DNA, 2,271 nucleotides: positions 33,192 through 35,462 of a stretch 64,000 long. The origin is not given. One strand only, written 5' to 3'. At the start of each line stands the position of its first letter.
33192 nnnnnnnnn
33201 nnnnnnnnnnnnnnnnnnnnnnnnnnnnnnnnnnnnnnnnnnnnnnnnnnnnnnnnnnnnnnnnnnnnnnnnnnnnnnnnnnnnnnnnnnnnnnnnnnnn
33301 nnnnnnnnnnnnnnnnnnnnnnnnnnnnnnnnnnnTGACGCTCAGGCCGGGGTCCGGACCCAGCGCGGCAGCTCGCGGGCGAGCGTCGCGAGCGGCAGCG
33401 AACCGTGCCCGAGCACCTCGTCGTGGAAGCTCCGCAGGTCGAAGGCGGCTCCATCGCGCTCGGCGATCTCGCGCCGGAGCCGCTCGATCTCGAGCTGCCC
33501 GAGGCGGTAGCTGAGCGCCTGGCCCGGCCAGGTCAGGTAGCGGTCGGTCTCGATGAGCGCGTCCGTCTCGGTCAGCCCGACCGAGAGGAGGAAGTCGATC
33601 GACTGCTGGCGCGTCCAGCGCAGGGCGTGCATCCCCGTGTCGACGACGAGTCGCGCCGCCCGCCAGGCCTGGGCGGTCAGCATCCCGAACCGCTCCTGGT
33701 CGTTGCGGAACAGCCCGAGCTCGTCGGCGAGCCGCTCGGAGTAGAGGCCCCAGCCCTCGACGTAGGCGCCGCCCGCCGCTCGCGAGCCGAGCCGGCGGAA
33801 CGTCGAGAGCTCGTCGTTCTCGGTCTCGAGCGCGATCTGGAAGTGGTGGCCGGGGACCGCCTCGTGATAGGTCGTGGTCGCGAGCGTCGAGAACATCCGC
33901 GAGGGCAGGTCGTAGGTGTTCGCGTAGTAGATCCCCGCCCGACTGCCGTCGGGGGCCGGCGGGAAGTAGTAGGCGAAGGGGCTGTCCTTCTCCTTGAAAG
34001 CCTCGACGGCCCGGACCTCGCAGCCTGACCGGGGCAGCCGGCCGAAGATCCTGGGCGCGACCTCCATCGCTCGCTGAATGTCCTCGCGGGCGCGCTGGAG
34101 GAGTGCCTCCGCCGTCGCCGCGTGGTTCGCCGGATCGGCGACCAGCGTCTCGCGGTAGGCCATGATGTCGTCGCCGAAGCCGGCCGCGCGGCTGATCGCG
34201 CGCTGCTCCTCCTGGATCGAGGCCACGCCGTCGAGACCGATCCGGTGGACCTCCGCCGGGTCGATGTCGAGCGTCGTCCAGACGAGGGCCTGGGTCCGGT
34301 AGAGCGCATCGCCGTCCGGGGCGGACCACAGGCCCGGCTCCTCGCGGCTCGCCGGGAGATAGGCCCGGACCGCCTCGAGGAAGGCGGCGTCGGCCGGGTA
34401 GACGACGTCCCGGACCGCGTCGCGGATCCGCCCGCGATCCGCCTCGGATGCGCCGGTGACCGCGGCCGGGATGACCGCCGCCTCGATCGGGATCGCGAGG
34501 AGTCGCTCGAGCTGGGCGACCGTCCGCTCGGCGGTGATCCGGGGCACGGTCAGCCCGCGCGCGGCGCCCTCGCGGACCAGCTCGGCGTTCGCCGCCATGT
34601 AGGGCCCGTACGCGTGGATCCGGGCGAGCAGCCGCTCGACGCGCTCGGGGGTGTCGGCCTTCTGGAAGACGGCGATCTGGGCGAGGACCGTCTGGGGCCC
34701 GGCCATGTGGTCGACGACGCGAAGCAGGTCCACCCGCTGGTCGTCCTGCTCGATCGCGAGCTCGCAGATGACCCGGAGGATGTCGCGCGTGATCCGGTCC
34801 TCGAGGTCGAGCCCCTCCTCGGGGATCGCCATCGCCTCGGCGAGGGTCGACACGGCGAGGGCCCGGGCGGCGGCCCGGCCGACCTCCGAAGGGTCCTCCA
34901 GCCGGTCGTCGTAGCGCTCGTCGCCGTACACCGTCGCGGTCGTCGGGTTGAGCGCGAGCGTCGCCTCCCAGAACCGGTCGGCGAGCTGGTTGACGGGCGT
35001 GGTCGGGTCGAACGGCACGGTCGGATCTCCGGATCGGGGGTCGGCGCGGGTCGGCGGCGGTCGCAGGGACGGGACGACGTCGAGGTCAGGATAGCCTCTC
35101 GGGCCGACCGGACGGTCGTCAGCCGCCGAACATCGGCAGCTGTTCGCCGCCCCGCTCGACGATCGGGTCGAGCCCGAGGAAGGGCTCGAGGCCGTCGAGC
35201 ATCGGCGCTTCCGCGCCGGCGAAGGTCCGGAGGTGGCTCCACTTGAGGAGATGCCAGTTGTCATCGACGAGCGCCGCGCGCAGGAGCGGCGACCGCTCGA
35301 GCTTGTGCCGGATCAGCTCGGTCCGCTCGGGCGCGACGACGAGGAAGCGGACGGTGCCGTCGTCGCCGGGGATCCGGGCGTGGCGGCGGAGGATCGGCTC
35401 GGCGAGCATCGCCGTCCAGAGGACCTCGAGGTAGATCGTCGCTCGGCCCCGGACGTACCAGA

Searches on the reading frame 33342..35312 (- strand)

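Call 46: search_protein_families(library=pfam, proteins=[window:33342-35312:-], max_evalue=0.001)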
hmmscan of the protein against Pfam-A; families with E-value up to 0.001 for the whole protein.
window:33342-35312:- (656 aa): 1 family
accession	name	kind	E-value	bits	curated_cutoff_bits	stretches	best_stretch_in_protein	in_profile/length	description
PF05960.17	DUF885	-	9.5e-148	494.5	32.4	1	123-647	1-531/532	Bacterial protein of unknown function (DUF885)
